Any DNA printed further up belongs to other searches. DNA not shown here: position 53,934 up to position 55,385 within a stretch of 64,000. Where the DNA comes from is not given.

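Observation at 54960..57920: A roughly 350-bp co-linear duplication flanks an inserted lipoprotein gene and splits a divergent GT4/PEP-CTERM gene pair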

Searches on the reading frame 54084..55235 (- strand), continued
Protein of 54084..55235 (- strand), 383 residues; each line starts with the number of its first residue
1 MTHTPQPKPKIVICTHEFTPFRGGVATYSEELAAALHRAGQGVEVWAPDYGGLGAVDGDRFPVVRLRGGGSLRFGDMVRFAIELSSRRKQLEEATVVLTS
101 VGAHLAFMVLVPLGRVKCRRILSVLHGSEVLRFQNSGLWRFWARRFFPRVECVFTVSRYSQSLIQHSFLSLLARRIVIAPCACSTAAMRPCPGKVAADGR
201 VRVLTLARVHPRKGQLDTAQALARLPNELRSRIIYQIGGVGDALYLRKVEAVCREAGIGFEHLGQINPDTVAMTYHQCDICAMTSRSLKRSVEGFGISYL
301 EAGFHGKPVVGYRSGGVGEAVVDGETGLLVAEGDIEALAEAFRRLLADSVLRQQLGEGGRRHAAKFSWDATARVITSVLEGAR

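Call 36: search_protein_families(library=ncbifam, proteins=[window:54084-55235:-], max_evalue=0.01)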
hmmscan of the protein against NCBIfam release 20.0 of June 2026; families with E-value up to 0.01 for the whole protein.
window:54084-55235:- (383 aa): 26 families (the best 25 are shown)
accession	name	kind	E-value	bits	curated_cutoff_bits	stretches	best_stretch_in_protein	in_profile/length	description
NF041876.1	EPS_EpsE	equivalog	1.6e-21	77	400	1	164-374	176-388/389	exopolysaccharide biosynthesis GT4 family glycosyltransferase EpsE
TIGR03449.1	mycothiol_MshA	equivalog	1.4e-19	70.3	462.5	1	247-379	271-400/406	D-inositol-3-phosphate glycosyltransferase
TIGR03088.1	stp2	hypoth_equivalog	3.4e-17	62.5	409.05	1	194-374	188-365/374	TIGR03088 family PEP-CTERM/XrtA system glycosyltransferase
TIGR04047.1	MSMEG_0565_glyc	hypoth_equivalog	2.3e-16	59.9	259.85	2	202-374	195-366/373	MSMEG_0565 family glycosyltransferase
NF038229.1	Glyco4_Geo_Pelo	equivalog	5.2e-15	55.3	400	1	160-378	120-332/338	GPMC system family 4 glycosyltransferase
TIGR03999.1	thiol_BshA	equivalog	2.7e-13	49.6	273.7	1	218-367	217-358/375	N-acetyl-alpha-D-glucosaminyl L-malate synthase BshA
TIGR02149.1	glgA_Coryne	subfamily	2.3e-12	46.7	302.4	1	293-375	294-383/391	glycogen synthase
NF041010.1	glycosy_Agl16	equivalog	2.1e-09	36.7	575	1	136-377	120-346/352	glycosylation protein Agl16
NF012028.0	PRK15484.1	subfamily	4.5e-09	35.9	618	1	204-376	197-372/380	lipopolysaccharide N-acetylglucosaminyltransferase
TIGR04063.1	stp3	hypoth_equivalog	6.1e-09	35.2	442.05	1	220-375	233-388/397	TIGR04063 family PEP-CTERM/XrtA system glycosyltransferase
NF011726.0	PRK15179.1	equivalog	1.8e-08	33.1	733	1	194-369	511-681/694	Vi polysaccharide biosynthesis protein TviE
TIGR02468.1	sucrsPsyn_pln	equivalog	4.4e-08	31.4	1143.95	1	292-374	581-663/1051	sucrose-phosphate synthase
NF050056.1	ProtGlycPglH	equivalog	7.5e-08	31.8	600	1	133-367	121-338/354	GalNAc-alpha-(1->4)-GalNAc-alpha-(1->3)-diNAcBac-PP-undecaprenol alpha-1,4-N-acetyl-D-galactosaminyltransferase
NF041139.1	TreT_Thcocales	equivalog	8.1e-08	31.4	775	1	292-358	323-387/412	trehalose synthase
NF053787.1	GlcN_PG_synth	equivalog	9.5e-08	31.3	480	1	292-373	271-350/361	N-acetylglucosaminyl phosphatidylglycerol synthase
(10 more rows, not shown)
